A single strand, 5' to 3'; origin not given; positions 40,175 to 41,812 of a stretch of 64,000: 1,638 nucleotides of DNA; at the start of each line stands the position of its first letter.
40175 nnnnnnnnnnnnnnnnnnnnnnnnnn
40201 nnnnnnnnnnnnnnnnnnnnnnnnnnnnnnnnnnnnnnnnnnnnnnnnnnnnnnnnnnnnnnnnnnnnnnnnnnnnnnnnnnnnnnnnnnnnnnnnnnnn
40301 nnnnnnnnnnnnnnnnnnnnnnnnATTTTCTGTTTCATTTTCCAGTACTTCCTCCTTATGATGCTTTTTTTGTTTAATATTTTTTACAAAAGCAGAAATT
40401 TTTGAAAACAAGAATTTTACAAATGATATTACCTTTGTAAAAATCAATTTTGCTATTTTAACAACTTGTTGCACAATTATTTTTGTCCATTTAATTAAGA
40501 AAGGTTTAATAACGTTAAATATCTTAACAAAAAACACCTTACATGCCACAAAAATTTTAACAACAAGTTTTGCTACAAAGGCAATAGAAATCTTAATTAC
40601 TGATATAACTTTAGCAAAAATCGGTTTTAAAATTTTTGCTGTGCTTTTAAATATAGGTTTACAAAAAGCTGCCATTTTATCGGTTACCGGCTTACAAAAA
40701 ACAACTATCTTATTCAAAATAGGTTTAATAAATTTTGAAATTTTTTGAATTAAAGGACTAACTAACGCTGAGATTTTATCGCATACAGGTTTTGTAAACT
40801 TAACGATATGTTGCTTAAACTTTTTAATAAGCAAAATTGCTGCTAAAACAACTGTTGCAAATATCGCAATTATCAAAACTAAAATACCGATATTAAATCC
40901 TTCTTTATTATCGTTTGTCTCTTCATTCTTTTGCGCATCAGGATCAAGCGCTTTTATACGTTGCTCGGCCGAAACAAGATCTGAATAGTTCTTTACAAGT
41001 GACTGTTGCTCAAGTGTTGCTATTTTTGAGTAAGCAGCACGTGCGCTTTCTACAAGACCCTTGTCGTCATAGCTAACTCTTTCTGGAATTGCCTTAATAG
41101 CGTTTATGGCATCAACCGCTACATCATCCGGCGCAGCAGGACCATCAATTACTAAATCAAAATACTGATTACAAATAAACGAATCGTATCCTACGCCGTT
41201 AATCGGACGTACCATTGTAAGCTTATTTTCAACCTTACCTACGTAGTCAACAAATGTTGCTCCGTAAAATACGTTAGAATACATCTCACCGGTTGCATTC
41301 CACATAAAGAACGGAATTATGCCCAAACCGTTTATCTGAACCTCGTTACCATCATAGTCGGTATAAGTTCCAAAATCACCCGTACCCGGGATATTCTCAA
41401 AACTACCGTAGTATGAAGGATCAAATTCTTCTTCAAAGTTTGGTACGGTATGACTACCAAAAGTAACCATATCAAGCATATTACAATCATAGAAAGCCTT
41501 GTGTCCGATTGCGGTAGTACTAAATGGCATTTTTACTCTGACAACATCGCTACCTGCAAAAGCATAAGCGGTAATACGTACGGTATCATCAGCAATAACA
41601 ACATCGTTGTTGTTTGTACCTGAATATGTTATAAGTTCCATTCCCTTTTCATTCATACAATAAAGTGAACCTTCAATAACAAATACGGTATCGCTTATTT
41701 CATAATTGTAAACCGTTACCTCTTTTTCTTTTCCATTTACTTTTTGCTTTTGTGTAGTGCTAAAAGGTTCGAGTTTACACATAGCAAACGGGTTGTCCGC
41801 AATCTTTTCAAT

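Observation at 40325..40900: Cell-envelope protease ends in a 167-aa, 11-residue-periodic Lys/Ile/Phe/Val tail after its TM helix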

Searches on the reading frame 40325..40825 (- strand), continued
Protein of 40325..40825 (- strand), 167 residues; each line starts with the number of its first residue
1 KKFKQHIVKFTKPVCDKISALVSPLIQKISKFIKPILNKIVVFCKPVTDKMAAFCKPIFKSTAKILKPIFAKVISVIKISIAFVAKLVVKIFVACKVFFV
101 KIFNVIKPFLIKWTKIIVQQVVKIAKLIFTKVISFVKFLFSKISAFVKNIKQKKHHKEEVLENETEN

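Call 63: search_protein_families(library=phrogs, proteins=[P0121, P0122, P0127, P0128, P0134, P0135, P0136], max_evalue=0.00001)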
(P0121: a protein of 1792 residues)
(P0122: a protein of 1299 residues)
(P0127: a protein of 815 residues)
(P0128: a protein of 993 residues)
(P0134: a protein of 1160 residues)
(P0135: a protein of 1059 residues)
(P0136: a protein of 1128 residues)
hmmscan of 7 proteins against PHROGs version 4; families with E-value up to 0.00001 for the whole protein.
P0121 (1792 aa): 23 families
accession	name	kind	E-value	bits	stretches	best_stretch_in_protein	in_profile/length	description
phrog_305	-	tail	1.3e-31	111.1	2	310-698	285-598/1001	tail length tape measure protein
phrog_1535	-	tail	1.9e-23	83.6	3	306-522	596-805/1152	tail length tape measure protein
phrog_17020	-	unknown function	5.4e-23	82.8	2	435-609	74-245/353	-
phrog_4200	-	tail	3.9e-22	79.5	2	43-315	313-577/732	tail length tape measure protein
phrog_4070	-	tail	3.6e-20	72.7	2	226-533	83-366/989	tail length tape measure protein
phrog_5493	-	tail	1.5e-19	70.9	2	45-281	564-793/1102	tail length tape measure protein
phrog_4197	-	tail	6.4e-19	68.2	2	411-671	871-1119/1783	tail length tape measure protein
phrog_1272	-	tail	4.2e-18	65.5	2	45-328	794-1094/1606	tail length tape measure protein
phrog_5448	-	tail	2e-17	62.5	1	52-391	1512-1874/3103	tail length tape measure protein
phrog_58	-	tail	3.2e-16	59.9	1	47-188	795-919/1544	tail length tape measure protein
phrog_6090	-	tail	1.3e-15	57.1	2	378-673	678-966/1853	tail length tape measure protein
phrog_1204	-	tail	4.1e-15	55.7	1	43-332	796-1077/1483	tail protein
phrog_3981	-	tail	1.6e-14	54.9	0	396-692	245-439/584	tail length tape measure protein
phrog_167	-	tail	3e-13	49.4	2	51-388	759-1012/1555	tail length tape measure protein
phrog_37712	-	unknown function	1.1e-11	44.9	1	414-576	59-216/581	-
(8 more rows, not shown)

P0122 (1299 aa): 31 families (the best 25 are shown)
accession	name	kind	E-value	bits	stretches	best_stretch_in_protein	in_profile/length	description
phrog_4200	-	tail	3.4e-99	334.3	3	852-1227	271-614/732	tail length tape measure protein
phrog_58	-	tail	8e-88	297.2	2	903-1119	734-942/1544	tail length tape measure protein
phrog_1272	-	tail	4.2e-72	244.5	4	980-1163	770-957/1606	tail length tape measure protein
phrog_305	-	tail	6.6e-55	188.2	4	272-820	265-701/1001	tail length tape measure protein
phrog_1535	-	tail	1.2e-54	187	3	961-1280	860-1138/1152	tail length tape measure protein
phrog_5493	-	tail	1.6e-52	180.1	3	833-1093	633-911/1102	tail length tape measure protein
phrog_17020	-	unknown function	3.4e-51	175.5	5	923-1081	36-189/353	-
phrog_991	-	tail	2.1e-39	136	5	433-654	597-825/1966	tail length tape measure protein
phrog_4070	-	tail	3.2e-38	132.5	3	538-800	97-370/989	tail length tape measure protein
phrog_971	-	lysis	1.1e-35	124.7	3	960-1215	556-791/1338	endolysin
phrog_167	-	tail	1.4e-35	123.4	3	314-801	527-1009/1555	tail length tape measure protein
phrog_38258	-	unknown function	3.8e-35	122.5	3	661-822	184-350/427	-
phrog_4197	-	tail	2.9e-33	115.8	3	191-818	557-1153/1783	tail length tape measure protein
phrog_8927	-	tail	8.6e-25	88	3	394-916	403-843/1619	tail length tape measure protein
phrog_4372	-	tail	1.9e-24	86.3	3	482-784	1060-1314/1681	tail length tape measure protein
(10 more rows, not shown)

P0127 (815 aa): 59 families (the best 25 are shown)
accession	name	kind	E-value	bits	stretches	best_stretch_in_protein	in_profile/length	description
phrog_58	-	tail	1.3e-78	266.7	2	20-497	290-814/1544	tail length tape measure protein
phrog_17020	-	unknown function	1.3e-76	259.1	3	329-514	2-193/353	-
phrog_1272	-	tail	9.5e-73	246.6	2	379-796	806-1179/1606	tail length tape measure protein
phrog_8462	-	tail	2.6e-70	238.9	2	26-454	30-425/672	tail length tape measure protein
phrog_991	-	tail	8.5e-55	187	3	89-478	438-801/1966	tail length tape measure protein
phrog_1535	-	tail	8.6e-50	170.9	2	225-570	715-1038/1152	tail length tape measure protein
phrog_3981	-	tail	3.5e-44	152.9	1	16-535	17-464/584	tail length tape measure protein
phrog_8125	-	tail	4.6e-43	149.1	1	33-529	59-480/578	tail length tape measure protein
phrog_4200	-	tail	1.5e-42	147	2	395-685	335-592/732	tail length tape measure protein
phrog_971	-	lysis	1.8e-35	124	2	449-663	542-748/1338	endolysin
phrog_5493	-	tail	5.2e-35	122.1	1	298-664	584-956/1102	tail length tape measure protein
phrog_2276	-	tail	4.9e-32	112.4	1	19-516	54-465/673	tail length tape measure protein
phrog_13338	-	unknown function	2.4e-31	109.8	1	27-344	19-302/903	-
phrog_9483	-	tail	1e-30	107.9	1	10-318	11-307/657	tail length tape measure protein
phrog_4070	-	tail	4.1e-30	105.6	2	361-613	154-402/989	tail length tape measure protein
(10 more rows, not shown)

P0128 (993 aa): 44 families (the best 25 are shown)
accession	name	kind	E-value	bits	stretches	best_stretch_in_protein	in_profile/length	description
phrog_1272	-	tail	8.4e-137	459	1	18-886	220-1103/1606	tail length tape measure protein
phrog_4200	-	tail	5.9e-118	396.3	2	532-928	235-627/732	tail length tape measure protein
phrog_58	-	tail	6e-118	397.1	3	19-624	299-889/1544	tail length tape measure protein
phrog_991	-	tail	2e-74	252.1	4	6-542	231-780/1966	tail length tape measure protein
phrog_5218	-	unknown function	1e-58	200.5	1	8-441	172-636/1599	-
phrog_167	-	tail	5.9e-57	194.3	5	740-927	873-1064/1555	tail length tape measure protein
phrog_971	-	lysis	7.3e-56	191.5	2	13-715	62-748/1338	endolysin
phrog_1535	-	tail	4.1e-55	188.5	3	588-788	852-1028/1152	tail length tape measure protein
phrog_28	-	tail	2.7e-52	179.6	1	8-525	220-710/1228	tail length tape measure protein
phrog_17020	-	unknown function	5.2e-51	174.9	4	684-805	69-190/353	-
phrog_26805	-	unknown function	3.5e-49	168.7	4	687-876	311-496/697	-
phrog_5493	-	tail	2.1e-46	159.8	2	559-873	625-945/1102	tail length tape measure protein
phrog_4197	-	tail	2.4e-44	152.5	2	618-915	872-1174/1783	tail length tape measure protein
phrog_4070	-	tail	2.7e-41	142.6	2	638-904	148-416/989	tail length tape measure protein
phrog_8462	-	tail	9.7e-39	134.6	3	729-883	337-463/672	tail length tape measure protein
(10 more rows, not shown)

P0134 (1160 aa): 36 families (the best 25 are shown)
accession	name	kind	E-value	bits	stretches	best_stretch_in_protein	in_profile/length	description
phrog_1272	-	tail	5.9e-81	273.9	2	18-722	220-960/1606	tail length tape measure protein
phrog_58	-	tail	2.5e-55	189.5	2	21-781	301-960/1544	tail length tape measure protein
phrog_167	-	tail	5.2e-55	187.8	3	19-793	239-998/1555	tail length tape measure protein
phrog_991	-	tail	3.1e-53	181.9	2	17-663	248-816/1966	tail length tape measure protein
phrog_28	-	tail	1.8e-43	150.4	1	24-474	235-700/1228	tail length tape measure protein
phrog_1535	-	tail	2e-36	126.6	2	696-1129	764-1126/1152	tail length tape measure protein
phrog_4200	-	tail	9.6e-36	124.5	2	257-863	61-582/732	tail length tape measure protein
phrog_13339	-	tail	3.3e-33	115.1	1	25-418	49-463/2156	tail length tape measure protein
phrog_4070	-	tail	3.7e-29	102.5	2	466-790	81-390/989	tail length tape measure protein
phrog_305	-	tail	1.1e-28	101.4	3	612-887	341-651/1001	tail length tape measure protein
phrog_15478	-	tail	1.8e-28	100.5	1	875-1123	223-415/456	tail length tape measure protein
phrog_5493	-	tail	2.1e-26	93.6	1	607-1011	574-932/1102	tail length tape measure protein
phrog_17020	-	unknown function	3e-26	93.4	2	846-1011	61-219/353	-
phrog_971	-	lysis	4.8e-24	86.1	2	20-676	106-755/1338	endolysin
phrog_3981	-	tail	9.5e-24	85.4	0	19-636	16-463/584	tail length tape measure protein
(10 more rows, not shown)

P0135 (1059 aa): 41 families (the best 25 are shown)
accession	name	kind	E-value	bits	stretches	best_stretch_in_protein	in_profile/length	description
phrog_1272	-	tail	4.6e-93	314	2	16-761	191-931/1606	tail length tape measure protein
phrog_13339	-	tail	7.2e-84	283.1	1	15-491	23-492/2156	tail length tape measure protein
phrog_1293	-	tail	1.4e-78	266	1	27-472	132-573/1424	tail length tape measure protein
phrog_17321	-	unknown function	9.4e-74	249.6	2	20-254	33-266/1484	-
phrog_991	-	tail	1.8e-61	209.2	3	7-616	213-809/1966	tail length tape measure protein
phrog_58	-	tail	7.5e-59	201.2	2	17-844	277-911/1544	tail length tape measure protein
phrog_23108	-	tail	1.1e-55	189.9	1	73-453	445-812/1552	tail length tape measure protein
phrog_167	-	tail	2.4e-51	175.7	2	24-805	235-1001/1555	tail length tape measure protein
phrog_28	-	tail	1.2e-41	144.4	1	18-675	231-710/1228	tail length tape measure protein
phrog_4704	-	tail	2.9e-37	129.6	1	25-474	167-592/625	tail length tape measure protein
phrog_305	-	tail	8.4e-37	128.3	3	328-744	306-653/1001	tail length tape measure protein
phrog_1533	-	tail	1.1e-36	126.9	1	20-776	189-808/1688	tail length tape measure protein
phrog_17594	-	tail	3.3e-36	125.3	1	51-405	160-496/1582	tail length tape measure protein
phrog_5493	-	tail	7.8e-36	124.8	1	342-975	325-952/1102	tail length tape measure protein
phrog_4200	-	tail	8.4e-34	118.1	2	445-822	188-561/732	tail length tape measure protein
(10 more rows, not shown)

P0136 (1128 aa): 31 families (the best 25 are shown)
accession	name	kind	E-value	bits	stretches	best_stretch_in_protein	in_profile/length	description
phrog_58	-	tail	2.2e-79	269.2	2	767-1062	732-1022/1544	tail length tape measure protein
phrog_5493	-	tail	1.1e-53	183.9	1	603-1062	608-1039/1102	tail length tape measure protein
phrog_305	-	tail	1.7e-50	173.6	1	838-1070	556-769/1001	tail length tape measure protein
phrog_971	-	lysis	2.3e-44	153.4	3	496-784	413-702/1338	endolysin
phrog_4200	-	tail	6.9e-36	125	1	600-1054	178-602/732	tail length tape measure protein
phrog_1272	-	tail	1.5e-35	123.3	3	672-937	835-1098/1606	tail length tape measure protein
phrog_167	-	tail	2.7e-33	115.9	1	17-993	313-1013/1555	tail length tape measure protein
phrog_8927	-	tail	1.3e-31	110.7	3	16-306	183-489/1619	tail length tape measure protein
phrog_4197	-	tail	1.7e-28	99.9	2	582-854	791-1066/1783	tail length tape measure protein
phrog_991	-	tail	4.4e-25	88.5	2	592-810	604-818/1966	tail length tape measure protein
phrog_24198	-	unknown function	1.1e-24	88.6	1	962-1050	178-266/350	-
phrog_1204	-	tail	1.2e-21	77.4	2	818-1065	466-681/1483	tail protein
phrog_1535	-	tail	7.3e-21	75.1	3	720-922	832-1041/1152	tail length tape measure protein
phrog_1686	-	tail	1e-19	71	1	14-653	73-506/1224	tail length tape measure protein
phrog_17020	-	unknown function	6.4e-19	69.4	1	813-1033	66-287/353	-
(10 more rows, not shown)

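Call 64: search_protein_families(library=phrogs, proteins=[window:40325-40825:-], max_evalue=0.01)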
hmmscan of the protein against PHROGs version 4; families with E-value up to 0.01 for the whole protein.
seq(167 aa): 3 families
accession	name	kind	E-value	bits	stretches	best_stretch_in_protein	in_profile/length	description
phrog_5493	-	tail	0.00037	19.9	1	5-145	780-915/1102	tail length tape measure protein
phrog_305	-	tail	0.0013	18.4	1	12-148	462-606/1001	tail length tape measure protein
phrog_4200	-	tail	0.0013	18.3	1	6-151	310-463/732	tail length tape measure protein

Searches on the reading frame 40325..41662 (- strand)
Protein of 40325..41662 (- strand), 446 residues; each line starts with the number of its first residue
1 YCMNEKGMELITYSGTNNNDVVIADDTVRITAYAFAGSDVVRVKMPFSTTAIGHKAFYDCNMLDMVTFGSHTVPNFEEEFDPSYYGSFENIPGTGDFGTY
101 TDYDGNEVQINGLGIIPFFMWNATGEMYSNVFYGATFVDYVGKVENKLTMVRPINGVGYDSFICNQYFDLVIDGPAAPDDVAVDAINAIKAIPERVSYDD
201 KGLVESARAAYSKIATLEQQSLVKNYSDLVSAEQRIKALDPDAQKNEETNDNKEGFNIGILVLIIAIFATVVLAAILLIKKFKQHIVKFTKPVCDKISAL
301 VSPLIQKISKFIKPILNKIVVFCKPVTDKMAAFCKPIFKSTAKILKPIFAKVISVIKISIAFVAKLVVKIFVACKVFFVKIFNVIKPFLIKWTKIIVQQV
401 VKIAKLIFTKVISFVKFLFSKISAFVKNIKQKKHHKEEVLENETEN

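Call 25: find_related_loci(query=window:40325-41662:-, collection=genome_contigs, flank=6000)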
Query window:40325-41662:- (446 aa) in genome_contigs; peptide patterns used: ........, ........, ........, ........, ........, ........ (x = any residue, [..] = any of these).
56 stretches matched a pattern; 18 encode a relative of the query (tblastn E <= 1e-3); 18 distinct loci.
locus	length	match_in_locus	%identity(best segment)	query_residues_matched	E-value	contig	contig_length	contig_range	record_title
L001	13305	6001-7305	71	1-434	0e+0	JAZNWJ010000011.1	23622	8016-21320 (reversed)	MAG: Acutalibacteraceae bacterium isolate T1900044784_TS20190250.MAGScoT_cleanbin_000027 SGB_2600_k141_3274750, whole ge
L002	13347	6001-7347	67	1-446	0e+0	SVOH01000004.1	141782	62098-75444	MAG: Oscillospiraceae bacterium isolate SIG560 NODE_567_length_141782_cov_2.268879, whole genome shotgun sequence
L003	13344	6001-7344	70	1-445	0e+0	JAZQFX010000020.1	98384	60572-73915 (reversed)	MAG: Acutalibacteraceae bacterium isolate T1900044632_TS20190098.MAGScoT_cleanbin_000004 SGB_1063_k141_613098, whole gen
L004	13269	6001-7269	68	1-423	0e+0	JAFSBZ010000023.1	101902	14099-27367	MAG: Clostridia bacterium isolate RGIG3004 Goat_Rectum-3__c482979, whole genome shotgun sequence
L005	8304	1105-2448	67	1-436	0e+0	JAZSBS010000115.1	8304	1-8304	MAG: Acutalibacteraceae bacterium isolate T1900044926_TS20190392.MAGScoT_cleanbin_000021 SGB_3380_k141_1097975, whole ge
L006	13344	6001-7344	69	1-445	0e+0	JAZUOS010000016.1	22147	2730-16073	MAG: Acutalibacteraceae bacterium isolate T1900044870_TS20190336.MAGScoT_cleanbin_000011 SGB_3167_k141_914170, whole gen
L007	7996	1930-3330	67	1-446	0e+0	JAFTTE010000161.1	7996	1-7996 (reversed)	MAG: Clostridia bacterium isolate RGIG4127 Roe_deer_Colon-1__c768970, whole genome shotgun sequence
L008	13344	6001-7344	67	1-436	0e+0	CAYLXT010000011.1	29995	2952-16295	MAG TPA_asm: uncultured Ruminococcus sp. isolate SRP315200_co1_270 genome assembly, contig: NODE_2272_length_29995_cov_3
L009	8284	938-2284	68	1-437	0e+0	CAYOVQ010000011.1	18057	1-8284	MAG TPA_asm: uncultured Ruminococcus sp. isolate SRP315200_co2_497 genome assembly, contig: NODE_3090_length_18057_cov_1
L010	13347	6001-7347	66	1-437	0e+0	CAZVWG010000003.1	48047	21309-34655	MAG TPA_asm: uncultured Ruminococcus sp. isolate SRP315200_co1_370 genome assembly, contig: NODE_768_length_48047_cov_28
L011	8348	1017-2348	63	1-446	0e+0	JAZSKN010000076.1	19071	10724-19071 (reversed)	MAG: Acutalibacteraceae bacterium isolate T1900044560_TS20190026.MAGScoT_cleanbin_000031 SGB_361_k141_671964, whole geno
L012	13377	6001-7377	61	1-445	0e+0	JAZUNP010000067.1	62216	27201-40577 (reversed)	MAG: Acutalibacteraceae bacterium isolate T1900044885_TS20190351.MAGScoT_cleanbin_000014 SGB_3222_k141_897967, whole gen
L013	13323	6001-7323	63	1-446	9e-171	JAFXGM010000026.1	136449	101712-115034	MAG: Clostridia bacterium isolate RGIG6394 Sheep_Rectum-5__c458456, whole genome shotgun sequence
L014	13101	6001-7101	63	1-365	3e-158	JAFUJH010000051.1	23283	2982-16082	MAG: Ruminococcus sp. isolate RGIG4546 Roe_deer_Rectum-2__c356901, whole genome shotgun sequence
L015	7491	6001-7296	57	1-446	3e-150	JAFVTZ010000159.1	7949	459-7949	MAG: Clostridia bacterium isolate RGIG5393 Sheep_Colon-3__c853214, whole genome shotgun sequence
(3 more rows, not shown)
